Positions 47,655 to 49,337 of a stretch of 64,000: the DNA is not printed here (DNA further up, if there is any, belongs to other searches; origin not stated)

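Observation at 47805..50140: RIC/YtfE-like di-iron domain fused to a LuxR HTH, translationally coupled to a TerB-like protein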

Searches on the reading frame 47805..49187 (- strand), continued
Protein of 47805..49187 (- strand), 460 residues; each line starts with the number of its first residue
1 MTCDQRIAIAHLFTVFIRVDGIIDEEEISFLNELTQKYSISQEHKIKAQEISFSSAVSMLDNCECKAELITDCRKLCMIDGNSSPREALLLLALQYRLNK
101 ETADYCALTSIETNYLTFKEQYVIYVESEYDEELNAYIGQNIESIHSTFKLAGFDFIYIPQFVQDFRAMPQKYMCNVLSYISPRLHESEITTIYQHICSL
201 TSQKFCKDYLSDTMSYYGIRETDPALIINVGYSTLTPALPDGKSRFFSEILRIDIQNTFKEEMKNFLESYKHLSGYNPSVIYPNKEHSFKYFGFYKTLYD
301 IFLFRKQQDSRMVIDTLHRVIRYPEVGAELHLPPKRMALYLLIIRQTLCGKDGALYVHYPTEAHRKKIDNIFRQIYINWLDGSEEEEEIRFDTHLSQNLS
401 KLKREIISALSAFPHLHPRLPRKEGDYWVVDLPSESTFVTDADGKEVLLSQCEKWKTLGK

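Call 77: search_protein_families(library=padloc, proteins=[L107:4651-9159:+, L093:8840-12091:+, L112:4445-6151:+, L005:7481-8149:+, L005:8156-8866:+, L005:8880-9323:+, L005:9335-10564:+, L104:258-1259:-, L126:5048-5752:-, L104:3496-4239:-], max_evalue=0.01)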
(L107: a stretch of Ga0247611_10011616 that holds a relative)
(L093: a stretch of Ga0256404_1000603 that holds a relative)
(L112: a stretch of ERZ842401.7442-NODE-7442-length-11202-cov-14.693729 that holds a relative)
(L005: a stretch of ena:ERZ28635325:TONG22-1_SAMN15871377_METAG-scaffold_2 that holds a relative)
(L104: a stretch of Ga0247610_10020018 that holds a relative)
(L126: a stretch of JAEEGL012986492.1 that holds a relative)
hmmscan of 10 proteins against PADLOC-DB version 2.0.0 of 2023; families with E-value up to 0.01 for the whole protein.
L107:4651-9159:+ (1503 aa): 1 family
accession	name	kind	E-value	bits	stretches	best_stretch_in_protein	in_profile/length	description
PDLC00132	GajB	-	1e-08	32.4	1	535-641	213-299/625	UrvD helicase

L093:8840-12091:+ (1084 aa): 3 families
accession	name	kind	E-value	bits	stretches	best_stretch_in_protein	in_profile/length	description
PDLC03967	TmtA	-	2.2e-167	557.4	2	14-676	7-649/1063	-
PDLC03972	TmtA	-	4.5e-12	42.9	1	20-119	22-113/1302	-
PDLC03968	TmtA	-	3e-08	29.8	1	43-131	72-156/1486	-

L112:4445-6151:+ (569 aa): 39 families (the best 25 are shown)
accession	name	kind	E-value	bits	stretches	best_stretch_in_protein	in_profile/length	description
PDLC03744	AbiP2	-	5.8e-161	534.6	1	6-562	2-485/489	DRT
PDLC03751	RT_UG14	-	5.7e-33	112.5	1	7-375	11-355/493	DRT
PDLC03748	Drt6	-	7.2e-28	95.7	1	27-372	10-312/511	DRT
PDLC02179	Drt4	-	2.1e-23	81.1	1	84-370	58-320/542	-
PDLC03752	Drt4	-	8.4e-23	79.3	1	17-375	7-320/467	DRT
PDLC02177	Drt4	-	2.8e-22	77.1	1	87-311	68-270/541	-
PDLC03784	Drt3b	-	6.3e-20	69.5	1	142-323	150-320/604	DRT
PDLC03759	RT_UG21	-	9.8e-20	68.8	1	148-313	125-268/503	DRT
PDLC02178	Drt4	-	2.2e-19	67.8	1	11-357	9-325/506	-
PDLC02176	Drt3b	-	3.2e-18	63.7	1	142-310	161-321/651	-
PDLC03770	RT_UG31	-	9e-18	62.7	1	62-463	35-335/456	DRT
PDLC02180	Drt4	-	2.7e-16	57.5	1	154-311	132-272/532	-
PDLC03783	Drt8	-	3.8e-16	57.5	1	136-362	111-283/493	DRT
PDLC03743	AbiK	-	3.5e-15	54.2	1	151-494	131-416/546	DRT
PDLC03769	RT_UG30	-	6.9e-14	49.3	1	86-310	58-270/493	DRT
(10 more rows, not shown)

L005:7481-8149:+ (222 aa): 4 families
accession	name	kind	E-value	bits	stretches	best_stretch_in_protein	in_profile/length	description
PDLC04653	PDC-M45A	-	1.7e-26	91.3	1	2-219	4-224/230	-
PDLC04654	PDC-M45A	-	1.6e-10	39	1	65-219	16-179/188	-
PDLC04655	PDC-M45A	-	3.1e-07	28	1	4-218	91-313/318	-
PDLC04656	PDC-M45A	-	1.8e-05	22.6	1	4-218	3-216/225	-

L005:8156-8866:+ (236 aa): 4 families
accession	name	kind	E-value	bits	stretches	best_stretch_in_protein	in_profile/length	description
PDLC04657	PDC-M45B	-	1.2e-41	140.5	1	1-166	1-155/204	-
PDLC04505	PDC-M19A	-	1.1e-12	46.1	2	3-63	148-207/294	-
PDLC04658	PDC-M45C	-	2.2e-06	25.5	1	5-56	2-53/145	-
PDLC04504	PDC-M19A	-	7.4e-05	20.2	1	3-153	88-233/234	-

L005:8880-9323:+ (147 aa): 4 families
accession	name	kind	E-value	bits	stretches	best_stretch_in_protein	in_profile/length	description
PDLC04658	PDC-M45C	-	9.2e-57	188.9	1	3-146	2-144/145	-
PDLC04505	PDC-M19A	-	1.1e-16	59.1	1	3-146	150-294/294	-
PDLC04504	PDC-M19A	-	1.8e-09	35.3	1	3-146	90-234/234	-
PDLC04657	PDC-M45B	-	6e-09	33.8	1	3-146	5-143/204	-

L005:9335-10564:+ (409 aa): 4 families
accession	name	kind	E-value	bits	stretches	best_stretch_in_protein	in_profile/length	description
PDLC04653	PDC-M45A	-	6.5e-29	99.2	1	3-220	5-226/230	-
PDLC04654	PDC-M45A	-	3.3e-13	47.8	1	135-217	91-178/188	-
PDLC04655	PDC-M45A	-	2.1e-10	38.4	2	154-220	250-316/318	-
PDLC04656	PDC-M45A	-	0.0097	13.7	0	5-220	4-219/225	-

L104:258-1259:- (334 aa): 3 families
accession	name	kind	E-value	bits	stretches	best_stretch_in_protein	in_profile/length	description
PDLC03961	ShosA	-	1.5e-64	216.1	1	14-317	5-294/303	-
PDLC03927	PsyrA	-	5.3e-34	116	1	60-322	60-308/398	-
PDLC02997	ShosA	-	6.9e-25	86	1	97-270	98-263/327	-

L126:5048-5752:- (235 aa): 2 families
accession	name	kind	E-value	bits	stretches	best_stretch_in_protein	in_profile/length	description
PDLC03962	ShosT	-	1.4e-10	39.5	1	123-181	154-215/237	-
PDLC03928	PsyrT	-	2e-08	31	1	50-175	561-686/689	-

L104:3496-4239:- (248 aa): 0 families

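Call 85: fold_search(model_id=the predicted structure, library=viral)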
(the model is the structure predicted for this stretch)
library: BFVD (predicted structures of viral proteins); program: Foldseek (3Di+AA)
matches with E <= 10: 151; with E <= 0.001: 0
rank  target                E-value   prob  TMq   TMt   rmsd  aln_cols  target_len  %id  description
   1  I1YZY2                6.4e-01  0.02  0.08  0.08  21.3       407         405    9  RNA-directed RNA polymerase L (Fragment) [Schmallenberg virus]
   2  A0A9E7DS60            1.5e+00  0.07  0.07  0.22  16.7       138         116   13  (no name in the UniProt tables at hand)
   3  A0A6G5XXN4            1.5e+00  0.03  0.07  0.12  19.7       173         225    8  (no name in the UniProt tables at hand)
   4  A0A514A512            1.6e+00  0.10  0.07  0.22   7.7        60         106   15  Uncharacterized protein [Gordonia phage Ziko]
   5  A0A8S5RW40            1.8e+00  0.02  0.08  0.12  23.9       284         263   10  Uncharacterized protein [Siphoviridae sp. ctHip2]
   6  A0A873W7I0            1.9e+00  0.01  0.10  0.10  28.9       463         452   12  (no name in the UniProt tables at hand)
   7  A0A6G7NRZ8            2.0e+00  0.02  0.07  0.05  27.5       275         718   14  (no name in the UniProt tables at hand)
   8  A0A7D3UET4            2.0e+00  0.01  0.10  0.08  25.7       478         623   10  (no name in the UniProt tables at hand)
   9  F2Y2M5                2.3e+00  0.06  0.08  0.17  12.7        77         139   13  (no name in the UniProt tables at hand)
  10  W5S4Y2                2.3e+00  0.05  0.12  0.16  19.2       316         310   11  Uncharacterized protein [Pithovirus sibericum]
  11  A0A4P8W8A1            2.3e+00  0.01  0.07  0.07  24.0       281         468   14  (no name in the UniProt tables at hand)
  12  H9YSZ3                2.7e+00  0.02  0.05  0.17  18.9       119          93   12  (no name in the UniProt tables at hand)
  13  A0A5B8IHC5            2.7e+00  0.01  0.04  0.05  15.7        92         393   12  Uncharacterized protein [Mimiviridae sp. ChoanoV1]
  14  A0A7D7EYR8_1          2.7e+00  0.01  0.10  0.07  21.9       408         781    8  RNA-directed RNA polymerase L (Fragment) [Lepidopteran phasma-related virus OKIAV246]
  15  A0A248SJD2            3.0e+00  0.03  0.08  0.17  19.0       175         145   14  (no name in the UniProt tables at hand)
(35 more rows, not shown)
